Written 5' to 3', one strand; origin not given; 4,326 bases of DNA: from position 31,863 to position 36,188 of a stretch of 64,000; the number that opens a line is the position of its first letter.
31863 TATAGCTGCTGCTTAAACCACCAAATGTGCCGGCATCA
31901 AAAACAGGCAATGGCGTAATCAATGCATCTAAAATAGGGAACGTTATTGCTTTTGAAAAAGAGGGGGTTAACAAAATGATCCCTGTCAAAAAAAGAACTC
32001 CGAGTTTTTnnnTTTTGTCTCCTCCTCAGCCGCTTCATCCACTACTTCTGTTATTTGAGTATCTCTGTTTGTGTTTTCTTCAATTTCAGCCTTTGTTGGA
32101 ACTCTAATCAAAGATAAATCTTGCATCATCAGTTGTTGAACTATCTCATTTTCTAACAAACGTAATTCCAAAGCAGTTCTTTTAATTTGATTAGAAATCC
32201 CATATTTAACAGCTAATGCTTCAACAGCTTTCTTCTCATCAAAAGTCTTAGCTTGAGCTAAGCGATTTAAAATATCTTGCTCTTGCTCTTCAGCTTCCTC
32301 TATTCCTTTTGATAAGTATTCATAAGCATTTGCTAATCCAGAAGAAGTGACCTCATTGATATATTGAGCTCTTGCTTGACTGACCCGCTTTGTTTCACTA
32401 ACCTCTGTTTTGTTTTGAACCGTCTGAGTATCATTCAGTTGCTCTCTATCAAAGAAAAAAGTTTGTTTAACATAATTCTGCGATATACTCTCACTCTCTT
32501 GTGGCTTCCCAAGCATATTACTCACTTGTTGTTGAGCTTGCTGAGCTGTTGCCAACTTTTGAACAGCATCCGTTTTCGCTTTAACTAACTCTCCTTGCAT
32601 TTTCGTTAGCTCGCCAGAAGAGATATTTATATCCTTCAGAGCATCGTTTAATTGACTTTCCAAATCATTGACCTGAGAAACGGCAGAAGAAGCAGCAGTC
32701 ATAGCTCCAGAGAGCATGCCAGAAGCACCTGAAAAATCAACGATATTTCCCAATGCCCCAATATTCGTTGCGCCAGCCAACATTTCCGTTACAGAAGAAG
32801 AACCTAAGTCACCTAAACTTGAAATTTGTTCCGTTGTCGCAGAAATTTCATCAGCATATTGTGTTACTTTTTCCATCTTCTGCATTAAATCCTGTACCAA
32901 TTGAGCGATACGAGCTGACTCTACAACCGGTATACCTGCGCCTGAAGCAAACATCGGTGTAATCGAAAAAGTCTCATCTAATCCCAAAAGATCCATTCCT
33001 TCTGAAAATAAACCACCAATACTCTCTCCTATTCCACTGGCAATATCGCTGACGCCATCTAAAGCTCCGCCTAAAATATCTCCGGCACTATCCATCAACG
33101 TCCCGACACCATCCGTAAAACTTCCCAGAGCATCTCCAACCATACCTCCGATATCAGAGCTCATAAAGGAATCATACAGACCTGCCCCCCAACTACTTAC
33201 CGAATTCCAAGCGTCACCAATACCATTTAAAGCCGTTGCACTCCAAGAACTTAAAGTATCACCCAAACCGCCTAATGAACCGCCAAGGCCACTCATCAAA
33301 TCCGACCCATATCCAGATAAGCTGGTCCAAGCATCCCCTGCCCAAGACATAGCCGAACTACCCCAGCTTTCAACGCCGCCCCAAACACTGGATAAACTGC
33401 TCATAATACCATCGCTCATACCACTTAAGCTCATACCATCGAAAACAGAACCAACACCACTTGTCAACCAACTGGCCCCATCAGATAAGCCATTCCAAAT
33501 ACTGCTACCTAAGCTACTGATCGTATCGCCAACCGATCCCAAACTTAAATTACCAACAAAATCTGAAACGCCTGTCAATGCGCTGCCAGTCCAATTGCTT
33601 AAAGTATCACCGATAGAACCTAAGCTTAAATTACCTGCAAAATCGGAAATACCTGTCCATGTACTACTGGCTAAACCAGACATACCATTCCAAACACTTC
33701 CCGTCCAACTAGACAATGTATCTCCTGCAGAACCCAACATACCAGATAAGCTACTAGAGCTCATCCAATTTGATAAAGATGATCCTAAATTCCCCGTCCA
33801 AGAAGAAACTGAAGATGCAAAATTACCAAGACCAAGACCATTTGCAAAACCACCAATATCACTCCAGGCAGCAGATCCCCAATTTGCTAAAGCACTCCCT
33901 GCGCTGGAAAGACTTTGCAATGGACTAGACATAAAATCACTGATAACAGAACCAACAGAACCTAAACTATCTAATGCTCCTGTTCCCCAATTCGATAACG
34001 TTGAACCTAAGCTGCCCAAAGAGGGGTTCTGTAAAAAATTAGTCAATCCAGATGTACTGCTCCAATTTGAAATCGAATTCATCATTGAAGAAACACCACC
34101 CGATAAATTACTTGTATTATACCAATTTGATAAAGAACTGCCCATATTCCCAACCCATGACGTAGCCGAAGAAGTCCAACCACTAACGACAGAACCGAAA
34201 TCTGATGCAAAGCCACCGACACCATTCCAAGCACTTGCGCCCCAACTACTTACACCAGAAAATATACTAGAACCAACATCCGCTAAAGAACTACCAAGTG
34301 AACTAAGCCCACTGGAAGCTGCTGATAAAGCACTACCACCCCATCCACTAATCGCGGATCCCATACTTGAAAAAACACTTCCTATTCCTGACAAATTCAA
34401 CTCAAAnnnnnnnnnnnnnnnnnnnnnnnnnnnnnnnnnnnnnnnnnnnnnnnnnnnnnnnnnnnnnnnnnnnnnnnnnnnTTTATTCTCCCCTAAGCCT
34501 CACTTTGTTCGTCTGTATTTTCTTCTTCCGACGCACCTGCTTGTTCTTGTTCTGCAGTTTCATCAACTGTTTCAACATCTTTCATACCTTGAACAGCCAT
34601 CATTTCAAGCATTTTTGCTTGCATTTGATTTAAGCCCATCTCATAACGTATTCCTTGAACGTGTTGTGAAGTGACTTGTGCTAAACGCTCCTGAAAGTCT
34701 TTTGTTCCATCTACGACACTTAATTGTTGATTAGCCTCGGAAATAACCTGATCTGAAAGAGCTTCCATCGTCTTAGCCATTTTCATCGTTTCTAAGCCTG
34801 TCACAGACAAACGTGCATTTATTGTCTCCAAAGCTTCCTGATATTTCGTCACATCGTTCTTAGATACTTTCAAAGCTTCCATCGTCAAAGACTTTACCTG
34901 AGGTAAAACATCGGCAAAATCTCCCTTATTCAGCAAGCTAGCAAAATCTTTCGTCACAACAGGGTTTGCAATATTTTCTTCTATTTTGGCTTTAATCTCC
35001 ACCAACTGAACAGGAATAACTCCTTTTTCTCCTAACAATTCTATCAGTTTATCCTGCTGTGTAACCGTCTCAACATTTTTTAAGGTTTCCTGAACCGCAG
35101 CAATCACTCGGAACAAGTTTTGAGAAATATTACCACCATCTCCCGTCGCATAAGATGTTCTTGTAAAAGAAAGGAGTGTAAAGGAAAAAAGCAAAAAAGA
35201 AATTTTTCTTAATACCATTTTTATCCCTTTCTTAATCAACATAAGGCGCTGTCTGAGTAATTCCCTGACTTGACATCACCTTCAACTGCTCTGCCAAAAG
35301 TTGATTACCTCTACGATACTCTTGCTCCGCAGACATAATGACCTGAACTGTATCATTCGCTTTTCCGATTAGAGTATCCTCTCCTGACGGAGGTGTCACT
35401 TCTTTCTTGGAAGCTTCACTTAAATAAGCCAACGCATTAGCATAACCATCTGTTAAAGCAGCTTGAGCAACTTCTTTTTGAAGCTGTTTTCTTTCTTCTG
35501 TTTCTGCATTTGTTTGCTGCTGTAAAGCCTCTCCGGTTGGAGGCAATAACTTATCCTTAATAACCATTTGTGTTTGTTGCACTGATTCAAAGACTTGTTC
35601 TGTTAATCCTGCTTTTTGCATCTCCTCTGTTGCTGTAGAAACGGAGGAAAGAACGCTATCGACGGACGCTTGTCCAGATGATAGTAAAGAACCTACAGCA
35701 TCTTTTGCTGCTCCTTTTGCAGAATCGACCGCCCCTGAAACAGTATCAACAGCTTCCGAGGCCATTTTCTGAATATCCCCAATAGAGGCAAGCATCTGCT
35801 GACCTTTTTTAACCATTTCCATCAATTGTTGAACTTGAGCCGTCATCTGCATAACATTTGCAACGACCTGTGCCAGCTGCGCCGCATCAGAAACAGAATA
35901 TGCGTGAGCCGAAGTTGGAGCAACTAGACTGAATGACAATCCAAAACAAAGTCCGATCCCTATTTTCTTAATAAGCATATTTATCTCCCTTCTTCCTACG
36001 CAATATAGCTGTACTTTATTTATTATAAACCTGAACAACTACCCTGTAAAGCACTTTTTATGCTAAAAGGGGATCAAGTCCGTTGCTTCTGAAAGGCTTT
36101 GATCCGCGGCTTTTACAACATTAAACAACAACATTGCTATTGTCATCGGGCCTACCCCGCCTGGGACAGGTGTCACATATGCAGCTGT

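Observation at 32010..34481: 823-aa secreted protein built from ~25 degenerate 20-aa Ser/Gly/Trp repeats (SNW/SSW/WGxxA) within the T4SS operon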

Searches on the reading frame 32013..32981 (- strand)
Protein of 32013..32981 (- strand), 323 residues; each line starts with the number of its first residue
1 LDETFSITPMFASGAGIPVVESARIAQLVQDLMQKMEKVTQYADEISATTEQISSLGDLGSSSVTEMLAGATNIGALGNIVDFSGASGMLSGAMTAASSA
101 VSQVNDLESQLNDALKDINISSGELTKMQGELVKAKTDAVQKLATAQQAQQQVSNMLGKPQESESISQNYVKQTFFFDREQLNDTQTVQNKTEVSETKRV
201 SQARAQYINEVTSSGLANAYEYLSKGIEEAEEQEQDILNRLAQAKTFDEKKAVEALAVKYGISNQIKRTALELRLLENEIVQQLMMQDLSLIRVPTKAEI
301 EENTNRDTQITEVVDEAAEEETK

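Call 47: search_solved_structures(query=A2, max_evalue=10, show_alignments=0)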
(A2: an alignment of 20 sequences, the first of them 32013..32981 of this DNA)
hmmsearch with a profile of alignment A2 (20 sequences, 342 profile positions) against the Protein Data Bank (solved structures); distinct sequences matched with E-value up to 10: 5.
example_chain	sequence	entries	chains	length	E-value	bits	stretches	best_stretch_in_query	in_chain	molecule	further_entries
2mqa_A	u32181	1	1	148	0.15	14.4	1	71-180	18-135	Minor ampullate fibroin 1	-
7zr2_A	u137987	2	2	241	0.23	13.8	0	73-158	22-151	Spike protein S2',Chimeric protein mimic of SARS-CoV-2 Spike HR1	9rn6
6kos_A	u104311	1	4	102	0.33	13.3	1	49-140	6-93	SUWA (Super WA20)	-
2vkf_A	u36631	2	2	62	0.76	12.1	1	238-281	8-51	DODECIN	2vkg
4b2h_A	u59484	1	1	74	0.97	11.8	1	238-282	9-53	DODECIN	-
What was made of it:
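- On VirB5/TrbJ (PF07996): The profile against PDB sequences was negative (call 47).
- The family profile finds no VirB5 chain in the PDB (call 47).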

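Call 48: search_protein_families(library=pfam, alignment_id=A2, max_evalue=0.01)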
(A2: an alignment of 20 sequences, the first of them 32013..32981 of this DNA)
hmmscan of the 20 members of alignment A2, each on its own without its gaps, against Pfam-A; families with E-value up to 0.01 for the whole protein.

A. member 1, window:32013-32981:- (323 aa): 2 families
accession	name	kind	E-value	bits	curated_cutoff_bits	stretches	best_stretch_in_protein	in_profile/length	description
PF07996.16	T4SS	-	4.9e-07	30.8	24.7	1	16-157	1-138/197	Type IV secretion system proteins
PF16989.10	T6SS_VasJ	-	0.0089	16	26.2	0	185-271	148-240/255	Type VI secretion, EvfE, EvfF, ImpA, BimE, VC_A0119, VasJ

B. families by the number of members that match (of 20 scanned): 13 families
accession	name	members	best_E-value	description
PF01442.23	Apolipoprotein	2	1.1e-09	Apolipoprotein A1/A4/E domain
PF07996.16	T4SS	1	4.9e-07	Type IV secretion system proteins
PF17561.7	TssO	1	9e-05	Type VI secretion system, TssO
PF20379.3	DUF6674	1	0.0005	Family of unknown function (DUF6674)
PF06103.16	DUF948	1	0.0017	Bacterial protein of unknown function (DUF948)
PF04513.17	Baculo_PEP_C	1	0.0018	Baculovirus polyhedron envelope protein, PEP, C terminus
PF11887.13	Mce4_CUP1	1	0.0032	Cholesterol uptake porter CUP1 of Mce4, putative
PF17601.7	DUF5497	1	0.0038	Family of unknown function (DUF5497)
PF13601.12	HTH_34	1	0.0059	Winged helix DNA-binding domain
PF20130.4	DUF6520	1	0.0061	Family of unknown function (DUF6520)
PF06013.18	WXG100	1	0.0065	Proteins of 100 residues with WXG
PF08651.15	DASH_Duo1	1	0.007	DASH complex subunit Duo1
PF16989.10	T6SS_VasJ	1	0.0089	Type VI secretion, EvfE, EvfF, ImpA, BimE, VC_A0119, VasJ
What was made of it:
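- On VirB5/TrbJ (PF07996): The other 19 family members do not match (call 48).
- Only this protein, of 20 family members scanned, reaches PF07996 (call 48). 19 of 20 family members miss PF07996 (call 48).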

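Call 54: predict_structure(alignment_id=A2)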
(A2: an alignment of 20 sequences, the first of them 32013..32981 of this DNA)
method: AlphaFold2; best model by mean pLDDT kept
length: 323 residues; sequences in the alignment: 20
mean_pLDDT: 64.1   pTM: 0.41
mean pLDDT of the five models: 64.1, 63.3, 58.6, 58.0, 57.9
residues with pLDDT >= 90: 16; 70-90: 125; 50-70: 102; < 50: 80
segments of 3 or more residues with pLDDT < 50: 1-22, 50-94, 149-159
pLDDT, mean of each block of 10 residues (from residue 1): 38 40 54 57 54 40 37 38 36 49 66 63 67 69 57 44 74 81 63 84 83 76 81 93 91 85 79 80 81 65 69 61 58
secondary structure, 60 per line:
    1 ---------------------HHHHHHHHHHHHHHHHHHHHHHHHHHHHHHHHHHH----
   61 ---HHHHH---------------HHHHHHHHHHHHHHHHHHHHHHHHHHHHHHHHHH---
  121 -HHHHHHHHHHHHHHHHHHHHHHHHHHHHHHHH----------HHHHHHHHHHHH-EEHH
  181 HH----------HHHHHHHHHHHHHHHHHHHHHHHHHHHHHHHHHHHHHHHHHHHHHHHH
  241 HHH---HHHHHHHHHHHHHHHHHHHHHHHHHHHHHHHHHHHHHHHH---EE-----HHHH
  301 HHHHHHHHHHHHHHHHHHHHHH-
elements in order: H22-56 H64-68 H84-117 H122-153 H164-175 H179-182 H193-243 H247-286 H297-322
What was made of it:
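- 32013..32981 (-): C-terminal all-helical VirB5-like domain, residues 501-823. The Pfam PF07996 match covers residues 516-657 (32511-32936). The AF2 model is all-helical with pLDDT 64 (call 54).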

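Call 59: fold_search(model_id=the predicted structure, library=pdb)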
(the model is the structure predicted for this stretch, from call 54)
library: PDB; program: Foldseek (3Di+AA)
matches with E <= 10: 104; with E <= 0.001: 0
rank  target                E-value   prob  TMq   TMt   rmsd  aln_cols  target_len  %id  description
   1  9cru_K                3.0e-01  0.20  0.18  0.23  66.9       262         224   14  Y20S (Sec18-Sec17-Sec9-Sso1-Snc1) EDTA - Class 1 (released 2025-08-27)
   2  8r5s_G                3.4e-01  0.33  0.20  0.25  12.6       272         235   14  t113 - De-novo designed soluble homotetramer (released 2024-11-27)
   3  6z0c_B                4.9e-01  0.38  0.23  0.34  22.4       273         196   14  Structure of in silico modelled artificial Maquette-3 protein (released 2021-03-17)
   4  6z0c_D                4.9e-01  0.35  0.22  0.34  22.5       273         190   14  Structure of in silico modelled artificial Maquette-3 protein (released 2021-03-17)
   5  6z0c_A                5.1e-01  0.41  0.23  0.34  22.3       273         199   14  Structure of in silico modelled artificial Maquette-3 protein (released 2021-03-17)
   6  6z0c_C                7.9e-01  0.33  0.23  0.34  22.3       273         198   14  Structure of in silico modelled artificial Maquette-3 protein (released 2021-03-17)
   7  8r5s_E                9.2e-01  0.18  0.20  0.25  12.4       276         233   15  t113 - De-novo designed soluble homotetramer (released 2024-11-27)
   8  8r5s_D                1.1e+00  0.16  0.20  0.25  12.6       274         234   16  t113 - De-novo designed soluble homotetramer (released 2024-11-27)
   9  6bcr_E                1.1e+00  0.08  0.15  0.20  21.0       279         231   11  Complex of 14-3-3 theta with an IRSp53 peptide phosphorylated at T340 (released 2018-10-24)
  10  7jh5_A                1.2e+00  0.14  0.20  0.22  23.3       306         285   12  Co-LOCKR: de novo designed protein switch (released 2020-09-02)
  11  7udc_B                1.2e+00  0.10  0.17  0.23  19.1       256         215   12  cryo-EM structures of a synaptobrevin-Munc18-1-syntaxin-1 complex class1 (released 2022-04-06)
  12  9b3t_D                1.5e+00  0.09  0.17  0.21  22.6       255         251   13  Octameric prenyltransferase domain of linkerless Fusicoccadiene synthase with C2 symmetry without associated cyclase d (released 2024-09-25)
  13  8iyj_W4               1.5e+00  0.06  0.14  0.14  33.7       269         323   14  Cryo-EM structure of the 48-nm repeat doublet microtubule from mouse sperm (released 2023-07-05)
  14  6zc9_C                1.6e+00  0.08  0.17  0.22  21.8       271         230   12  Structure of 14-3-3 gamma in complex with Nedd4-2 14-3-3 binding motif Ser448 (released 2021-07-21)
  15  4wpe                  1.7e+00  0.16  0.21  0.24  34.6       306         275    9  Crystal Structure of Hof1p F-BAR domain (released 2014-12-24)
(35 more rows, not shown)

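Call 78: search_dna_similar(query=window:32013-32981:-, collection=plasmids, mode=protein, max_evalue=1, max_rows=25)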
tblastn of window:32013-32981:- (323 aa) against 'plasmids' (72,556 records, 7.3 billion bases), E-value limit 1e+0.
Records with a match: 1; places in all: 1; records where one place covers at least 80% of the query: 0.
Best place of each record, by identity: <60% 1.
By first word of the organism name: Chondrinema 1.
By predicted mobility (MOB-suite, as given by PLSDB): non-mobilizable 1.
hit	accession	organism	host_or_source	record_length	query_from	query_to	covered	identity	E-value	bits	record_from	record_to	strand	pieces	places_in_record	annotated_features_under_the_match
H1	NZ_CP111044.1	Chondrinema litorale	Seaweed,red alga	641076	158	209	16%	36.5%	7e-1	39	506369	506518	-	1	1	beta-N-acetylhexosaminidase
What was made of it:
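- Tried and rejected: tblastn of the C-terminal domain against plasmids: one irrelevant weak hit (call 78).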

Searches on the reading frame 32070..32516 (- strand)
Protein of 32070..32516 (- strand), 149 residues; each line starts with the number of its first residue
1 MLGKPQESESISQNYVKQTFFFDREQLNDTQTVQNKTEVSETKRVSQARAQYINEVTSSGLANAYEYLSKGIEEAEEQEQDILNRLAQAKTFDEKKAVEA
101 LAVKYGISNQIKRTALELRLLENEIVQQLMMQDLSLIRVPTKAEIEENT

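Call 71: find_related_loci(query=A3, collection=metagenome_contigs, flank=10000)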
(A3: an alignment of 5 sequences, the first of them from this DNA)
Query A3 (149 aa) in metagenome_contigs; peptide patterns used: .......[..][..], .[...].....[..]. (x = any residue, [..] = any of these).
600 stretches matched a pattern (row limit reached: there are more); 2 encode a relative of the query (tblastn E <= 1e-3); 2 distinct loci.
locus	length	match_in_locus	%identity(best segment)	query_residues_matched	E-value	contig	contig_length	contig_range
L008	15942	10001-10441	32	3-149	7e-15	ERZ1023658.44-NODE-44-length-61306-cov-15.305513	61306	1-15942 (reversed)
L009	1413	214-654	31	3-149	4e-14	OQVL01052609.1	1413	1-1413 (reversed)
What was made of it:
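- Tried and rejected: It succeeded with a tighter alignment (call 71).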

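Call 99: search_protein_families(library=pfam, proteins=[L008:9242-10507:+, L008:10428-11291:+, L008:11293-13578:+, L008:7808-8524:+, L008:8514-9245:+], max_evalue=0.01)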
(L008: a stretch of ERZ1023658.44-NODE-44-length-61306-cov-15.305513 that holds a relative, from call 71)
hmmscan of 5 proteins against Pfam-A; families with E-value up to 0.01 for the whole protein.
L008:9242-10507:+ (421 aa): 1 family
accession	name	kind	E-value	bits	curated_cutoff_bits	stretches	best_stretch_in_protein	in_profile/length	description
PF15825.10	FAM25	-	0.0011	19.6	27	1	188-239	4-55/65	FAM25 family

L008:10428-11291:+ (287 aa): 1 family
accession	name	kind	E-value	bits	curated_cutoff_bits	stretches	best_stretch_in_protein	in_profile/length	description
PF11505.13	DUF3216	-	0.0088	16.7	25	0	240-267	52-79/91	Protein of unknown function (DUF3216)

L008:11293-13578:+ (761 aa): 0 families

L008:7808-8524:+ (238 aa): 0 families

L008:8514-9245:+ (243 aa): 0 families

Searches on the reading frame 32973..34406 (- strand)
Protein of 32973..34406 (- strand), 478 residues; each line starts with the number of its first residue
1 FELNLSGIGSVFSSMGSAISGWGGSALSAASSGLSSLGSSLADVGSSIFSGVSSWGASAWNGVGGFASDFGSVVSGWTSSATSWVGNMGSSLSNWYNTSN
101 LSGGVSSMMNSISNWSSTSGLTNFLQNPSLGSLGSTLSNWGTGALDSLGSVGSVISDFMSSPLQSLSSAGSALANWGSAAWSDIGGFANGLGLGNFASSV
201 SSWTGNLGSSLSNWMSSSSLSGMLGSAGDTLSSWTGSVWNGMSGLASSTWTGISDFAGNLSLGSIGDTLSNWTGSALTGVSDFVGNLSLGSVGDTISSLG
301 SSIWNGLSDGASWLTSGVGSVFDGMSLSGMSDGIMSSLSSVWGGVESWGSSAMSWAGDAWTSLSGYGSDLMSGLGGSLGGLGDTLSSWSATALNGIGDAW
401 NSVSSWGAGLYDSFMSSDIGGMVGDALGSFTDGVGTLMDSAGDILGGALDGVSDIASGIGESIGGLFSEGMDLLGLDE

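Call 36: search_dna_similar(query=window:32973-34406:-, collection=phages, mode=protein, max_evalue=0.001, max_rows=25)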
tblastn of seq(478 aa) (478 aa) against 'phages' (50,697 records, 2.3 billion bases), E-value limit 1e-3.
No match.
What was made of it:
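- Tried and rejected: tblastn of the repeat region against 50,697 phage genomes: no match, probably because of low-complexity masking (call 36).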

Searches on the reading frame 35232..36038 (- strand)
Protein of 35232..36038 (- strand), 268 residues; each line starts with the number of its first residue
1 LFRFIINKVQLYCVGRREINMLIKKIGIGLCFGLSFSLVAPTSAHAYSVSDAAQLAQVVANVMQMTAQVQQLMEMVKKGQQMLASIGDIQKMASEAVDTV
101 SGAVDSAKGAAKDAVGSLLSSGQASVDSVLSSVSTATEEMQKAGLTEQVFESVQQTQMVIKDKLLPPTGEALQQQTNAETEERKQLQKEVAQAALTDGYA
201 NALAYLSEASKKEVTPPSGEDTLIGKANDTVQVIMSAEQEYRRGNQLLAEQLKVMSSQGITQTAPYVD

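Call 4: search_protein_families(library=pfam, proteins=[window:35232-36038:-], max_evalue=1)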
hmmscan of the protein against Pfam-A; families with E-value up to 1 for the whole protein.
window:35232-36038:- (268 aa): 4 families
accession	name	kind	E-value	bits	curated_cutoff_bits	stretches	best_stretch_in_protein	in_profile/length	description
PF06320.18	GCN5L1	-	0.064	13.9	23.9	1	55-91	56-92/114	GCN5-like protein 1 (GCN5L1)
PF12245.14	Big_3_2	-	0.081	13.6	23.3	1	67-163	9-106/122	Bacterial Ig-like domain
PF05532.17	CsbD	-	0.13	12.7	40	1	98-118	1-21/53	CsbD-like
PF17308.7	Corazonin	-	0.14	13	25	1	184-254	55-120/134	Pro-corazonin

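Call 12: search_protein_families(library=phrogs, proteins=[window:35232-36038:-], max_evalue=0.1)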
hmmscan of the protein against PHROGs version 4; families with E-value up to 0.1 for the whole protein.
window:35232-36038:- (268 aa): 4 families
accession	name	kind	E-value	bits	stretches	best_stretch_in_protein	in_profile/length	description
phrog_25631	-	unknown function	0.012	16.4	1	23-78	5-60/207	-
phrog_1095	-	unknown function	0.013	16.7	1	43-110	40-109/124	-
phrog_8172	-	unknown function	0.031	14.9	1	44-84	101-141/177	-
phrog_184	-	tail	0.059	13.5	1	44-258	131-345/411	baseplate hub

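Call 13: search_protein_families(library=ncbifam, proteins=[window:35232-36038:-], max_evalue=0.1)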
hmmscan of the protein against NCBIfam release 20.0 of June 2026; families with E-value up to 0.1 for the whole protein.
window:35232-36038:- (268 aa): 5 families
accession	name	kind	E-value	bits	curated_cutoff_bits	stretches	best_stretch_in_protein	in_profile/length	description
NF050175.1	MBP-1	equivalog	0.0056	17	80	1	93-122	5-34/78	microaggregate-binding protein 1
NF047516.1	LA_3659_fam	equivalog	0.026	14.1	36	1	55-164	94-202/221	LA_3659 family protein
NF047514.1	SpiroCoCo_N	equivalog_domain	0.026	14.1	75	1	55-164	94-202/221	SpiroCoCo family coiled-coil protein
TIGR01659.1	sex-lethal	subfamily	0.031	13.9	486.2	1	28-107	21-101/346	sex-lethal family splicing factor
NF045767.1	RuberyRbr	equivalog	0.042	13.9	200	1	135-213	49-131/194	rubrerythrin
